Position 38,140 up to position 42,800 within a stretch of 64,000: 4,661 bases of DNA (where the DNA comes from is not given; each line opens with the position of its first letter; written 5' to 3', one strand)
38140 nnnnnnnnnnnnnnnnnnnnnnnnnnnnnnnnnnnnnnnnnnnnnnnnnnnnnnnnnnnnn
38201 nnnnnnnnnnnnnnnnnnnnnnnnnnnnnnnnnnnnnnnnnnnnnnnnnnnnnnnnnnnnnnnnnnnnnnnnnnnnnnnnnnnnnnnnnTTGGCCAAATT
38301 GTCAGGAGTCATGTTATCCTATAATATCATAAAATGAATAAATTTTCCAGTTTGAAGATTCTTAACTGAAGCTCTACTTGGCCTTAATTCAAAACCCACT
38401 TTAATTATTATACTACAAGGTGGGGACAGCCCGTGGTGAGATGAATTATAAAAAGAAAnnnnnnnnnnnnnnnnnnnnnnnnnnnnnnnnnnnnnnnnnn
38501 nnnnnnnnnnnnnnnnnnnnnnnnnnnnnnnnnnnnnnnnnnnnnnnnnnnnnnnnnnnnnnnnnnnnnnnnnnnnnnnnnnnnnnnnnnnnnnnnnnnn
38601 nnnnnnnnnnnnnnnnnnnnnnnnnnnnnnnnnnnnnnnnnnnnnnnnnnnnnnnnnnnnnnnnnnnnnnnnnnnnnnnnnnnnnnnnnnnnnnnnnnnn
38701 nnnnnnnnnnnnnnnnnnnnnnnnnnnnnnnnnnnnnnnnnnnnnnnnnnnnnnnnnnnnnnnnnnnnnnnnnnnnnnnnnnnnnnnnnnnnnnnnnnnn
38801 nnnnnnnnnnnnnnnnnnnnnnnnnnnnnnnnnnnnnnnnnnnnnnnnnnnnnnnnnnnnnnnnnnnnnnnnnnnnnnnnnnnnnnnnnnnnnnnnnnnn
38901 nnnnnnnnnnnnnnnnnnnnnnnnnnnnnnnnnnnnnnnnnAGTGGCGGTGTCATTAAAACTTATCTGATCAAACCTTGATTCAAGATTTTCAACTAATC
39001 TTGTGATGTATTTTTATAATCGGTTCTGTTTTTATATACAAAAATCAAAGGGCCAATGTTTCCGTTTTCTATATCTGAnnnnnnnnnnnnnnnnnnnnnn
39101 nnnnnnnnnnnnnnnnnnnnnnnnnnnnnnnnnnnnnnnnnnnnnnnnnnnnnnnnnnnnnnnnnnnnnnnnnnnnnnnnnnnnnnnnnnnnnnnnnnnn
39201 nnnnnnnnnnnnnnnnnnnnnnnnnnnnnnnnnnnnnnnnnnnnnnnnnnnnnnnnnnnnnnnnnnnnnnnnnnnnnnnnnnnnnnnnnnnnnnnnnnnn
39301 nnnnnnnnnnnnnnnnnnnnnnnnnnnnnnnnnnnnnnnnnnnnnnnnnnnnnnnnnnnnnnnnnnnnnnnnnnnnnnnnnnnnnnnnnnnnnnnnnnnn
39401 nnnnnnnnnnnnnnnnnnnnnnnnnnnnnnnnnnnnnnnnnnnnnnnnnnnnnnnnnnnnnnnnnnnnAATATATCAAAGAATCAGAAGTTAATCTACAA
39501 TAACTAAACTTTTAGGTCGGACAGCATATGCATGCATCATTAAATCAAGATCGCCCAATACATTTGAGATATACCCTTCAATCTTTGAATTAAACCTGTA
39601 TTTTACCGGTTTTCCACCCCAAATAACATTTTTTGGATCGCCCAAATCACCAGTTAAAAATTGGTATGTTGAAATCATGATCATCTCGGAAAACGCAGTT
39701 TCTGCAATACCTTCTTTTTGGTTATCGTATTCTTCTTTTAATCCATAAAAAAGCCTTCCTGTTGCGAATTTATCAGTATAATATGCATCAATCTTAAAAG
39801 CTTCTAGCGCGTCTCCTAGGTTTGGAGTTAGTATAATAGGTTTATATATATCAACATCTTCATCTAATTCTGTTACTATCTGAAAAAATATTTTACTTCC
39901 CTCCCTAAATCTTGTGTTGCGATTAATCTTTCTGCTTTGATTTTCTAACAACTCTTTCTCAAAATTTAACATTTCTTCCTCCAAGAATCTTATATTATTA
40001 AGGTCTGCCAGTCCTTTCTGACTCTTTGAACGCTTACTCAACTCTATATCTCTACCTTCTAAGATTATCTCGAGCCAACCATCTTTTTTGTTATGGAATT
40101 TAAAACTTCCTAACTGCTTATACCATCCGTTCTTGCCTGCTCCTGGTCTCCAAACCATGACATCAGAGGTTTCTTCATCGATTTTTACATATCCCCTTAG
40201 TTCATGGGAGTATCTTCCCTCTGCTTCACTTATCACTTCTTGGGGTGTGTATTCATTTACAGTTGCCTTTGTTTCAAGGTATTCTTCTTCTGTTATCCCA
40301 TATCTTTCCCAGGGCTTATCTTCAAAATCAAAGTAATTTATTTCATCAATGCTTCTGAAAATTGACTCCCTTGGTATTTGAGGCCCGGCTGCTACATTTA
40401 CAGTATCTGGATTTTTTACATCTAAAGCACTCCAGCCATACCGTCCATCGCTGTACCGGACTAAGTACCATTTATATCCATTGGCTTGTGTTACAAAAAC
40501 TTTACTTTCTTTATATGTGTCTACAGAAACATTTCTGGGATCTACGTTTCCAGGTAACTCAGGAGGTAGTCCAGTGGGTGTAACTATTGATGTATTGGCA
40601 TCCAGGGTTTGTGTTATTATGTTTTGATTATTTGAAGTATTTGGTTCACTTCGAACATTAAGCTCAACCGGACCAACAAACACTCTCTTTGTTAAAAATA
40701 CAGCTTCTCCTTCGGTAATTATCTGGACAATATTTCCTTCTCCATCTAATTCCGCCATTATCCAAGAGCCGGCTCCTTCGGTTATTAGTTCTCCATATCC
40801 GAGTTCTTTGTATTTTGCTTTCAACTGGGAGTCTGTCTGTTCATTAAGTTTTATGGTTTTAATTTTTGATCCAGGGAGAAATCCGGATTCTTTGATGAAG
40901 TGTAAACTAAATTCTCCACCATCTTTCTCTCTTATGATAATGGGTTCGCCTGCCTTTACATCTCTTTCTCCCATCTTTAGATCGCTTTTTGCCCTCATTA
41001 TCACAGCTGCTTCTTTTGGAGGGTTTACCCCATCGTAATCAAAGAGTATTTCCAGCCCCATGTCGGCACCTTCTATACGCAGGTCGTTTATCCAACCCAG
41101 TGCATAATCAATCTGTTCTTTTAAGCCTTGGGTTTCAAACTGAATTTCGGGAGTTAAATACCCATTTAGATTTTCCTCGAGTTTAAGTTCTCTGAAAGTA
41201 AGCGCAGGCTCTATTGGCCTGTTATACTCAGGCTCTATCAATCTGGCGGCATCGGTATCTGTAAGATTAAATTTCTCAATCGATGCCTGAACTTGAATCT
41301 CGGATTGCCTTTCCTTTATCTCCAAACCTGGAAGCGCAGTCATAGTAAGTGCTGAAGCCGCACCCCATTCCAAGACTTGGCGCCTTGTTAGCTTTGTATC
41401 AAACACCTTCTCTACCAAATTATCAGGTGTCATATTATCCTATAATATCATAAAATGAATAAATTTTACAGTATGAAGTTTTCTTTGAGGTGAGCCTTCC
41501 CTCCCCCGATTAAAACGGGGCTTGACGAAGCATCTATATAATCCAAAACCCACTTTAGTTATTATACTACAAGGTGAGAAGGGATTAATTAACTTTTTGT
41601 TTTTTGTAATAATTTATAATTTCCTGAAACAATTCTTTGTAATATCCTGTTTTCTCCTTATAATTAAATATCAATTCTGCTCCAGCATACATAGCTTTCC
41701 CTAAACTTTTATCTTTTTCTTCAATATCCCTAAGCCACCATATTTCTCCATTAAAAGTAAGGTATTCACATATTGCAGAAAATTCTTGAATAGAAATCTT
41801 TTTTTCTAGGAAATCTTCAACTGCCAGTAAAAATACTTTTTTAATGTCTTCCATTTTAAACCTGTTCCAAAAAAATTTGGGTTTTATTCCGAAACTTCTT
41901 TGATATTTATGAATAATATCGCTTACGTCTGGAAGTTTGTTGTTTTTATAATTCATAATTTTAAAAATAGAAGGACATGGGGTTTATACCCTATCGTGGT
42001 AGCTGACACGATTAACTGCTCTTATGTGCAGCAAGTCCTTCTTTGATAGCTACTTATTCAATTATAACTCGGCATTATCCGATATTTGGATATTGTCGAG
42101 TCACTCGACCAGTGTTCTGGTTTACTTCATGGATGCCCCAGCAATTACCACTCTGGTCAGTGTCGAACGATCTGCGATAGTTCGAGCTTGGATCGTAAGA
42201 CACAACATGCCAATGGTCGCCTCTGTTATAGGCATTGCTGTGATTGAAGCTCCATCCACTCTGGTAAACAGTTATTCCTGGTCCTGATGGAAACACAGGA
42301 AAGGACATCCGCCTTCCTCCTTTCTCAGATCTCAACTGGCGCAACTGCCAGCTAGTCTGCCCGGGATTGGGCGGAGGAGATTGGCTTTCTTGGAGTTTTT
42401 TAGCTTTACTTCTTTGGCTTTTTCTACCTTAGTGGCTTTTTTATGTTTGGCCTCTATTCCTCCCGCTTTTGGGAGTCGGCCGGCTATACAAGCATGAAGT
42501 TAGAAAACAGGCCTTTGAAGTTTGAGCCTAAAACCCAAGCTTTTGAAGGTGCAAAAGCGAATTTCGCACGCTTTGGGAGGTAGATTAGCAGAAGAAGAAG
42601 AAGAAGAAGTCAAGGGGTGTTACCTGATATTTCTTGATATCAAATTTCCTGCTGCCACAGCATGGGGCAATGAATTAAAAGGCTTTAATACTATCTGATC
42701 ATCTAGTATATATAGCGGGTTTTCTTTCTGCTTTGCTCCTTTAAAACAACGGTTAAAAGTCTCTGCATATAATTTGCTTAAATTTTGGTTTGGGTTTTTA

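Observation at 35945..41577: Conserved ~105-nt promoter/5'UTR module preceding each of the three paralogs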

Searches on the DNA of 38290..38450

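Call 99: search_rna_families(source=window, start=38290, end=38450, threshold=evalue, max_evalue=10)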
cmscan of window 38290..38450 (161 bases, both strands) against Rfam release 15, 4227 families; matches with E-value up to 10: 1.
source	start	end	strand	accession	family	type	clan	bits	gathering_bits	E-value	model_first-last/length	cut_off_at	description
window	38331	38400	+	RF02106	DLEU2_2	Gene; lncRNA;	-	17.4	45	4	14-90/90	no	Deleted in lymphocytic leukemia 2 conserved region 2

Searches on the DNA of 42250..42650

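Call 98: search_rna_families(source=window, start=42250, end=42650, threshold=evalue, max_evalue=10)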
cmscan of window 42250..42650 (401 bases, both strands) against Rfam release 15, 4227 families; matches with E-value up to 10: 3.
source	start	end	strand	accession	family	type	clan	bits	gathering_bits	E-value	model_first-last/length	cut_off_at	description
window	42268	42302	+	RF02700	HtrA_thermometer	Cis-reg; thermoregulator;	-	18.2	52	0.81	1-46/46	no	HtrA 5' UTR thermometer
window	42591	42621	+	RF01306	sR52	Gene; snRNA; snoRNA; CD-box;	-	15.8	50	0.58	1-60/60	no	Small nucleolar RNA sR52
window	42310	42386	-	RF03509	mir-4660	Gene; miRNA;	-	13.8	87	8.6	1-86/86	no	mir-4660 microRNA precursor family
